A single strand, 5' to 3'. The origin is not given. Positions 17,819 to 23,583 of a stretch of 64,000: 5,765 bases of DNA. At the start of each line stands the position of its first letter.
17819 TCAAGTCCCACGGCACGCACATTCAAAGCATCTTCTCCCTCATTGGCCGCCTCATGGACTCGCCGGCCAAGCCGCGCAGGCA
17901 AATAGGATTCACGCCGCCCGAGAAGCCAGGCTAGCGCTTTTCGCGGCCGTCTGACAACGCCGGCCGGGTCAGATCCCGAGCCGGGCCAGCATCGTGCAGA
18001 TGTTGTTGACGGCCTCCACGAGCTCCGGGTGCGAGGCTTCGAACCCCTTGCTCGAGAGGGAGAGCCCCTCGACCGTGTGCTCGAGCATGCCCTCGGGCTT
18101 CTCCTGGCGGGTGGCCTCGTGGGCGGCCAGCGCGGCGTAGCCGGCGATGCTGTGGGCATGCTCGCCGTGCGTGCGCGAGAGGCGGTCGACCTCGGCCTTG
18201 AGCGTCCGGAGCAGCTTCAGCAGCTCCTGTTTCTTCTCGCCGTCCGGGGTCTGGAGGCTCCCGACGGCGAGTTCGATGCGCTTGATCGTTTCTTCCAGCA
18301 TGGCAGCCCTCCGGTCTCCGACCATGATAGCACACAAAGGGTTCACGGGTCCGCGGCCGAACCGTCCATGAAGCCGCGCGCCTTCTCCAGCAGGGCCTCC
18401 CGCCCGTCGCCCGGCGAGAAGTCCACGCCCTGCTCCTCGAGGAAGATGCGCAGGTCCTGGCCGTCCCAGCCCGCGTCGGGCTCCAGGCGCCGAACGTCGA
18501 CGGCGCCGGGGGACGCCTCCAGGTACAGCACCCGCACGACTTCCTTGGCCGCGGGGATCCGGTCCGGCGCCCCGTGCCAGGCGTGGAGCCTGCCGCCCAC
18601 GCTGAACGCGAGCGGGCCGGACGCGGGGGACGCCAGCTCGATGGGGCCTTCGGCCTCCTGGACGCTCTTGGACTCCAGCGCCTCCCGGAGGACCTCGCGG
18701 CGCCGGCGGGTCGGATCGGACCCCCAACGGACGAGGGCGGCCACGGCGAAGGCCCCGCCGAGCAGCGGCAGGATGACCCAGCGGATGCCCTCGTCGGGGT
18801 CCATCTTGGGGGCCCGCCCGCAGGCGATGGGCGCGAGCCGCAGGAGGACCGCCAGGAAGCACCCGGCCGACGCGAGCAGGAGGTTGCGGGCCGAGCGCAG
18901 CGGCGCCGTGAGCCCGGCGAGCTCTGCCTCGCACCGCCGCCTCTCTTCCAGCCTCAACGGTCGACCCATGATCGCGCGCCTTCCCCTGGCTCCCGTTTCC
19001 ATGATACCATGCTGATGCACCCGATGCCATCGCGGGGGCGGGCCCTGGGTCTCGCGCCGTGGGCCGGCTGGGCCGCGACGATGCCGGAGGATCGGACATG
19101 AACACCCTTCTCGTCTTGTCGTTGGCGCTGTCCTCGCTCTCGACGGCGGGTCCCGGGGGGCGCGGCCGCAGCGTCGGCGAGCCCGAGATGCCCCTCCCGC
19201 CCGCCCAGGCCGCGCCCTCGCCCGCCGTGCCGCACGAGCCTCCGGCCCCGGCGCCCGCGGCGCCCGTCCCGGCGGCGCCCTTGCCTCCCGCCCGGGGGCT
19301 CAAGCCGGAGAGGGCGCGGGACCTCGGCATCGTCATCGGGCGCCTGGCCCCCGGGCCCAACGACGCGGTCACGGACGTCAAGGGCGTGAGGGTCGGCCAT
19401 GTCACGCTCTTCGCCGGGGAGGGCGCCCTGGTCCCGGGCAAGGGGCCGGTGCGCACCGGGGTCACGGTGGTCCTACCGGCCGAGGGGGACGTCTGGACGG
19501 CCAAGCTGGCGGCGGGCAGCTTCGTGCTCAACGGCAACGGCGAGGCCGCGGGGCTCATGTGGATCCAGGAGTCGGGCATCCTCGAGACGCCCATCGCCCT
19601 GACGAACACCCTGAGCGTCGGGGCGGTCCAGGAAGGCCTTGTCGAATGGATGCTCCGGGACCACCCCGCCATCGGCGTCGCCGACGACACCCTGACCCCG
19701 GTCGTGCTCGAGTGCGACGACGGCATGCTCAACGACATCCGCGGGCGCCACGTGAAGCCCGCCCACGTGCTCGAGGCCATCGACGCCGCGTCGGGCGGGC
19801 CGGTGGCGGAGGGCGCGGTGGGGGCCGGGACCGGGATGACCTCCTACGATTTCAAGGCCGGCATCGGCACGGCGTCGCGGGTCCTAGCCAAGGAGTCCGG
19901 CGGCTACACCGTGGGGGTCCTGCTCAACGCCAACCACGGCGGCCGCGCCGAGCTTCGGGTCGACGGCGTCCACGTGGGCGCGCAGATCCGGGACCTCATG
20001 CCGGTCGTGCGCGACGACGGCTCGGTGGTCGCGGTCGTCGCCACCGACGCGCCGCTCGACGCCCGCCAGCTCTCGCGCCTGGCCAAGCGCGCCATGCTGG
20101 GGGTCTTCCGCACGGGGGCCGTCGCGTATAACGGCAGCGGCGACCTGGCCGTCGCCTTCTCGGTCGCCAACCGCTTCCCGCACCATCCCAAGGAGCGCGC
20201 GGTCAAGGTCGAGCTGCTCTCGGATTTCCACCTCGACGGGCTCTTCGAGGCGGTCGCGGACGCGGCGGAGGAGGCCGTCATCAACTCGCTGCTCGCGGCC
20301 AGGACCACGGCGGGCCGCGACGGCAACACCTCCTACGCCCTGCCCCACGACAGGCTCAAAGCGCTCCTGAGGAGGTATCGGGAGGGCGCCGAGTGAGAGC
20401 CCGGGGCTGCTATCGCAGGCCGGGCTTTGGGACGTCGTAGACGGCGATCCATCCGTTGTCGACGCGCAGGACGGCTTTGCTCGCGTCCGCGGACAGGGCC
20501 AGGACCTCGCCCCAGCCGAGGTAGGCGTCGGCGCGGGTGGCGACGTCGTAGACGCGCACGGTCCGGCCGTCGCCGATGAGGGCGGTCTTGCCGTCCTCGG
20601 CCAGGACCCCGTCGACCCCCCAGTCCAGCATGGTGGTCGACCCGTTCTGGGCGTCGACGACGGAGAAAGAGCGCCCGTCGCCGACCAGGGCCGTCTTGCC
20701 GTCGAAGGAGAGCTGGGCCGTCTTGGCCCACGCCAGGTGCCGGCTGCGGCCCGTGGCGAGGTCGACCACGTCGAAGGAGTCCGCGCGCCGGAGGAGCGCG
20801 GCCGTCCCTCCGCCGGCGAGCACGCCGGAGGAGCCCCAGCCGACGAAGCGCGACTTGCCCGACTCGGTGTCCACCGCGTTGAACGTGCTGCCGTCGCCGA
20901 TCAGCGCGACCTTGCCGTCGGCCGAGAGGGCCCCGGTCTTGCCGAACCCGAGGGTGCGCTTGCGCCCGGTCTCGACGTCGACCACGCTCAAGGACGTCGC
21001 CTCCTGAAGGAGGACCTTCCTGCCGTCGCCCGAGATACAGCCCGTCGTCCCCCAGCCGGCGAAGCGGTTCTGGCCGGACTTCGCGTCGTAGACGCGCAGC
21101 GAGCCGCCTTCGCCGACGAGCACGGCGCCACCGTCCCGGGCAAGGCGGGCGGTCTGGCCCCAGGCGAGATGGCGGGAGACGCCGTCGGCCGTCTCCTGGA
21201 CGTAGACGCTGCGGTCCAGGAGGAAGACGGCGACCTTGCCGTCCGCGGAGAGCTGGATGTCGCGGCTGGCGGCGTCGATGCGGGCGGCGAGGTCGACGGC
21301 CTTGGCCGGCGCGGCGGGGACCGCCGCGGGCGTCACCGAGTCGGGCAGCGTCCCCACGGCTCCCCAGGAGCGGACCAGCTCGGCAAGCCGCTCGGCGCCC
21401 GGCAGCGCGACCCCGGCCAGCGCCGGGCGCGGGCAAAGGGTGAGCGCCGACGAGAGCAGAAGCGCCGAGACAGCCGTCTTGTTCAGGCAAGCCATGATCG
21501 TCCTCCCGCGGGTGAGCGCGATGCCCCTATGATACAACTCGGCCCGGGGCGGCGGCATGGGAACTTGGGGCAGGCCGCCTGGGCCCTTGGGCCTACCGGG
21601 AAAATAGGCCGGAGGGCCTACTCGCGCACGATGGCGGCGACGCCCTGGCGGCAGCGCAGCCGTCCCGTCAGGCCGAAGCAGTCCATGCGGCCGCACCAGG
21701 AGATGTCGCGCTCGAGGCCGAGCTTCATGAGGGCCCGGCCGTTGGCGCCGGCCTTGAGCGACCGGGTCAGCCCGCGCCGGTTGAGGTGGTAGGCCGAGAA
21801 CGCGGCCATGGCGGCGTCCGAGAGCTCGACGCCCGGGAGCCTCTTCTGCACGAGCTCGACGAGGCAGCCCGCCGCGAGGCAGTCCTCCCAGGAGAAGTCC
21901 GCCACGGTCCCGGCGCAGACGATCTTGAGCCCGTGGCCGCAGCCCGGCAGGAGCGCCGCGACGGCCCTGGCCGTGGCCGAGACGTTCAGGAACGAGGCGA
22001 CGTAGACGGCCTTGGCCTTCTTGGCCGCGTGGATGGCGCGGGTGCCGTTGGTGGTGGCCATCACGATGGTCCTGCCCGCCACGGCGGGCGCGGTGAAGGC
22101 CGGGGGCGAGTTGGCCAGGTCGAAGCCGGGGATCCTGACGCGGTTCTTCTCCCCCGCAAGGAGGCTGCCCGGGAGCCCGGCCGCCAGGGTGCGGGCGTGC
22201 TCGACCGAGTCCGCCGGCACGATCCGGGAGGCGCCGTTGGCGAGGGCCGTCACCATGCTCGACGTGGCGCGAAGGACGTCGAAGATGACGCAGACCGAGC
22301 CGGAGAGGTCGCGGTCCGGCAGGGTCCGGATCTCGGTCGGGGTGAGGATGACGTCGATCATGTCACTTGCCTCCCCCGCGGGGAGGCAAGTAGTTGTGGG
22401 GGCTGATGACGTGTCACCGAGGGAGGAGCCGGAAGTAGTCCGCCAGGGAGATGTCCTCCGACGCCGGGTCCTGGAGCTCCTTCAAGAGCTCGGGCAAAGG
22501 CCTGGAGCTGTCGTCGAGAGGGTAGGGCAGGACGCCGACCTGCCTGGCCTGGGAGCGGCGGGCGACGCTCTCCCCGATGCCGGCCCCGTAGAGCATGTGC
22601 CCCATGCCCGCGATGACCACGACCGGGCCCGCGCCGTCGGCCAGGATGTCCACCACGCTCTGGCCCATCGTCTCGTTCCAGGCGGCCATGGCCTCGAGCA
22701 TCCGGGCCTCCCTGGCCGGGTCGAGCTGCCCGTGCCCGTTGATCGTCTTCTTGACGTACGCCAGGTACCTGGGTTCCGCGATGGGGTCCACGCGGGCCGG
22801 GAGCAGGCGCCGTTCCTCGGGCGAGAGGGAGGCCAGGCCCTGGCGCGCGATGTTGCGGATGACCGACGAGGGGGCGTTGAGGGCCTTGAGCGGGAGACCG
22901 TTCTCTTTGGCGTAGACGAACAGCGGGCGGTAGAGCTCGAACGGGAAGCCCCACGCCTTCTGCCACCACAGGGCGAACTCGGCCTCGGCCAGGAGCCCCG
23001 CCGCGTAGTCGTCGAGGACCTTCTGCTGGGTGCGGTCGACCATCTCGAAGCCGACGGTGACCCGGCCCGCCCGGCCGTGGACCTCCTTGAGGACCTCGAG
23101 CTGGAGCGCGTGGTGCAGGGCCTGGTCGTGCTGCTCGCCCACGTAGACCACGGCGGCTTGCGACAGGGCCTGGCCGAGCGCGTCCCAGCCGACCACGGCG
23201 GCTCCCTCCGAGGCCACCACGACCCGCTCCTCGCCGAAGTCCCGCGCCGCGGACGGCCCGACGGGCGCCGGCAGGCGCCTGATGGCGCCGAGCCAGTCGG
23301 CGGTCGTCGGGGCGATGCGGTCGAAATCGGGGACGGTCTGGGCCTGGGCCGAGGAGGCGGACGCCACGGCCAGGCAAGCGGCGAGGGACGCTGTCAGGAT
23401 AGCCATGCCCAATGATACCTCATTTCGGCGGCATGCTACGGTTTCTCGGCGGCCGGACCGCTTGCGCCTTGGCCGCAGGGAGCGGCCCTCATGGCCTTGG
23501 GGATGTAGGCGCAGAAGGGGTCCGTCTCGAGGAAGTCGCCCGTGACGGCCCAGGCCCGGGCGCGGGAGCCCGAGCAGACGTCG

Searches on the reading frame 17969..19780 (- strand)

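Call 60: search_protein_families(library=pfam, proteins=[window:17969-19780:-], max_evalue=0.01)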
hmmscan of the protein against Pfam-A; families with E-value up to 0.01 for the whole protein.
window:17969-19780:- (603 aa): 1 family
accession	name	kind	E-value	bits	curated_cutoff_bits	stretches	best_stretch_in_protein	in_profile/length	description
PF14357.11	DUF4404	-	2.5e-06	28.5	27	1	522-603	3-83/83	Domain of unknown function (DUF4404)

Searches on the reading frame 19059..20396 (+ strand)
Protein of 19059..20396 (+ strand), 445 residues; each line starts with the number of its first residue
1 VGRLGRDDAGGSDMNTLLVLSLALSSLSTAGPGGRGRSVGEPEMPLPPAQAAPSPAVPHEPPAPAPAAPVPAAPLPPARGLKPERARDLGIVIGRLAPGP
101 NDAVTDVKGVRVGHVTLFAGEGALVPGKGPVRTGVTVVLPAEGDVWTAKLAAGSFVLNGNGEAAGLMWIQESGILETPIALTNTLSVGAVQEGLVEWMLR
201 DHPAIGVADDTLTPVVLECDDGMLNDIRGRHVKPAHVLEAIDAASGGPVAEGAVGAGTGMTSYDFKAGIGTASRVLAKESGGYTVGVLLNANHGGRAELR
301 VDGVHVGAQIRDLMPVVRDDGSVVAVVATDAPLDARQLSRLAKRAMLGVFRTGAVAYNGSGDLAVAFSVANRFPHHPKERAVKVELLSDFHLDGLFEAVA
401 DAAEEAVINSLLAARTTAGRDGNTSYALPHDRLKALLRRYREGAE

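Call 60: search_protein_families(library=pfam, proteins=[window:19059-20396:+], max_evalue=0.01)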
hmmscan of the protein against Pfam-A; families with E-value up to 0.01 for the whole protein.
window:19059-20396:+ (445 aa): 1 family
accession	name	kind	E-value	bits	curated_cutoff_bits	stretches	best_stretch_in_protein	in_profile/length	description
PF03576.19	Peptidase_S58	-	4.3e-113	378.3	23.9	1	102-424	1-306/307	Peptidase family S58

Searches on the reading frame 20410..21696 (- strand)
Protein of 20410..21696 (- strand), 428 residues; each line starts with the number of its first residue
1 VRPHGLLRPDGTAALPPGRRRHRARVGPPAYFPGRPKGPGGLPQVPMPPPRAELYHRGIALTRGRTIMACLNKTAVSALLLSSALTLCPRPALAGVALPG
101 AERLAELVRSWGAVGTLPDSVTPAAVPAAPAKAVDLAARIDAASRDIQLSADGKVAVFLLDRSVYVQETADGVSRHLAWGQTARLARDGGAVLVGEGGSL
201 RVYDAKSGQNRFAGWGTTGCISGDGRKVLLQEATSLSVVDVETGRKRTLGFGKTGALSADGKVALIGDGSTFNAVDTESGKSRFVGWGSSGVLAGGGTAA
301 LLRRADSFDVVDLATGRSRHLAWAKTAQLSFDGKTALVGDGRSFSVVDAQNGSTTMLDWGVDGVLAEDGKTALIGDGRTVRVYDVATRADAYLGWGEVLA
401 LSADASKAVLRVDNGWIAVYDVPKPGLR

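Call 60: search_protein_families(library=pfam, proteins=[window:20410-21696:-], max_evalue=0.01)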
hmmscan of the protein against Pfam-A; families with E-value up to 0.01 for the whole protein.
window:20410-21696:- (428 aa): 1 family
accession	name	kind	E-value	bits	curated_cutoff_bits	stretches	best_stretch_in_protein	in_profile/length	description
PF07879.16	PHB_acc_N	-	0.00012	22.5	25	0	336-353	26-43/61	PHB/PHA accumulation regulator DNA-binding domain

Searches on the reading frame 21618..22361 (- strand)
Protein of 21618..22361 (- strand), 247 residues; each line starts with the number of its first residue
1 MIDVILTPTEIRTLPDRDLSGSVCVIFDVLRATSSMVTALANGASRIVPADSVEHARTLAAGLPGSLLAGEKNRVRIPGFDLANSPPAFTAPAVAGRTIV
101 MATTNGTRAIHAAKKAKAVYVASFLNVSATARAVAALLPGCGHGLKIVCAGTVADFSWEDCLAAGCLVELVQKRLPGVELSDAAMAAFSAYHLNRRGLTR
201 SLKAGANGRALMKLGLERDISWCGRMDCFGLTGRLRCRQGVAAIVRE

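Call 13: search_protein_families(library=pfam, proteins=[window:21618-22361:-])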
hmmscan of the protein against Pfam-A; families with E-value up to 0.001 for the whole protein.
window:21618-22361:- (247 aa): 1 family
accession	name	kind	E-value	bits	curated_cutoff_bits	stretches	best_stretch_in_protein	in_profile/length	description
PF04029.19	2-ph_phosp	-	1.3e-60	204.8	26.4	1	15-231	8-219/226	2-phosphosulpholactate phosphatase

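Call 41: find_homologous_proteins(query=window:21621-22361:-, max_evalue=1e-20)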
Query window:21621-22361:- (247 aa): 380 proteins with E <= 1e-20 among 8000 candidates; the best 120 are listed.
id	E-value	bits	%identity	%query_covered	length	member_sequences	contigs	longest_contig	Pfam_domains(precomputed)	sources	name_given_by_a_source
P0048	3.4e-155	533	100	100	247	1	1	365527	PF04029.20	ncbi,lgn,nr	ncbi:MAG: 2-phosphosulfolactate phosphatase [Elusimicrobia bacterium]|nr:2-phosphosulfolactate phosp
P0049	2.8e-106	373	73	100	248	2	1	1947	PF04029.20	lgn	-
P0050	5.4e-102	359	71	100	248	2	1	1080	PF04029.20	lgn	-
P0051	3.4e-65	238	52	93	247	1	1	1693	PF04029.20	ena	-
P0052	5.0e-52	195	43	99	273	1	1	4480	PF04029.20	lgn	-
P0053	4.7e-51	192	48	96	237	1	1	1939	PF04029.20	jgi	jgi:2-phosphosulfolactate phosphatase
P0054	7.5e-50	188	45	95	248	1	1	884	PF04029.20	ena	-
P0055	6.8e-49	185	47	91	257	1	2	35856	PF04029.20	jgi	jgi:2-phosphosulfolactate phosphatase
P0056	1.9e-48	183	45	95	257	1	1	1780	PF04029.20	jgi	jgi:2-phosphosulfolactate phosphatase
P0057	4.5e-48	182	45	95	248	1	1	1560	PF04029.20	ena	-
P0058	4.9e-48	182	45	94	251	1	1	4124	PF04029.20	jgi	jgi:2-phosphosulfolactate phosphatase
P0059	7.8e-48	182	44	95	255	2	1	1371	PF04029.20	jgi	jgi:2-phosphosulfolactate phosphatase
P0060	1.1e-47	181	45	95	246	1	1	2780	PF04029.20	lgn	-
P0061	1.4e-47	181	42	95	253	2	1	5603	PF04029.20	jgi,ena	-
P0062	2.5e-47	180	45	95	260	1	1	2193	PF04029.20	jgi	jgi:2-phosphosulfolactate phosphatase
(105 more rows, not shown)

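Call 42: find_encoding_contigs(protein=P0048, flank=10000, max_places=4)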
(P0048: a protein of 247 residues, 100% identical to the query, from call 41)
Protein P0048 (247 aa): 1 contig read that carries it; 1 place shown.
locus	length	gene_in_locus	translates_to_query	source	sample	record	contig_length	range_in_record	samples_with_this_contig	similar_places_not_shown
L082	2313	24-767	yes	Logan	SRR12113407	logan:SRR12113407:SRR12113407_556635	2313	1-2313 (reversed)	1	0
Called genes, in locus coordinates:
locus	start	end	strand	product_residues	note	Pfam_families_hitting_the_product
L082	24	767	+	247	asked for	PF04029:2-ph_phosp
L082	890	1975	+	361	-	-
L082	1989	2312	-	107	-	?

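Call 43: find_encoding_contigs(protein=P0049, flank=3000, max_places=4)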
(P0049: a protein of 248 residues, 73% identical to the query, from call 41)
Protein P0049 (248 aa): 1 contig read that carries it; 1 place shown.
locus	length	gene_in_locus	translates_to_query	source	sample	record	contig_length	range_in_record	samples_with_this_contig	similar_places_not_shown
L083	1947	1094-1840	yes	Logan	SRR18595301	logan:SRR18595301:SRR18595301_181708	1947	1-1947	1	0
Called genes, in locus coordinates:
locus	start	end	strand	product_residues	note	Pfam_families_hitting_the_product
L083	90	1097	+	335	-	PF04187:Cofac_haem_bdg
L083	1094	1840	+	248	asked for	PF04029:2-ph_phosp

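Call 75: find_encoding_contigs(protein=P0050, flank=2000, max_places=3)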
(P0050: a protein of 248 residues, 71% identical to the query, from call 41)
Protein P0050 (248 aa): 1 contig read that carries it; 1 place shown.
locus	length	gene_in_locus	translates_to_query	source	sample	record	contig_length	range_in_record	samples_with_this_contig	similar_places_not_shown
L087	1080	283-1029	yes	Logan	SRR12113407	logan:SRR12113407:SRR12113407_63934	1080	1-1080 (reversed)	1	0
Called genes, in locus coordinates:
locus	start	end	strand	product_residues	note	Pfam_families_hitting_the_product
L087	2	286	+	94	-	?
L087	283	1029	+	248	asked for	PF04029:2-ph_phosp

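Call 76: find_encoding_contigs(protein=P0051, flank=2000, max_places=3)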
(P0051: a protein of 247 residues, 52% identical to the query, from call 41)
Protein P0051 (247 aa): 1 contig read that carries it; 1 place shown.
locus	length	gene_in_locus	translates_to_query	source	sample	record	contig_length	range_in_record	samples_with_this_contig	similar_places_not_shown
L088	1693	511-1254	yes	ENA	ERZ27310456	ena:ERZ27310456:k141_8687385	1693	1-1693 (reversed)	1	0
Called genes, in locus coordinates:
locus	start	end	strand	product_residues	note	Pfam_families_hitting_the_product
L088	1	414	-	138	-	?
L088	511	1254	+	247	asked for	PF04029:2-ph_phosp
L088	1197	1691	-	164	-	?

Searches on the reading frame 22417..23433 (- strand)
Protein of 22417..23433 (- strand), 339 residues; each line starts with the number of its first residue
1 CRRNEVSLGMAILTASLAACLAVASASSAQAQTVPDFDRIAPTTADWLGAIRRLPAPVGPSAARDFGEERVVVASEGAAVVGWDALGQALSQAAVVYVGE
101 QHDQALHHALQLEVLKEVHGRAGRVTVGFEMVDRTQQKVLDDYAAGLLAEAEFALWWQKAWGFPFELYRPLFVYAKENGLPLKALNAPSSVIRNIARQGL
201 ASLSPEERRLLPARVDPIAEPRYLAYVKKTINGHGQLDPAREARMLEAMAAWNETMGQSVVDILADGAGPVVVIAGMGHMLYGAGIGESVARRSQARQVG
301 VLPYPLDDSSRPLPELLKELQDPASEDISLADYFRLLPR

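Call 13: search_protein_families(library=pfam, proteins=[window:22417-23433:-])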
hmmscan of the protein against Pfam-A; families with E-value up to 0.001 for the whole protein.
window:22417-23433:- (339 aa): 1 family
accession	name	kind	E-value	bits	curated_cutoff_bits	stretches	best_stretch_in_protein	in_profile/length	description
PF04187.18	Cofac_haem_bdg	-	2e-56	191.8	27.7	1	88-287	3-210/213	Haem-binding uptake, Tiki superfamily, ChaN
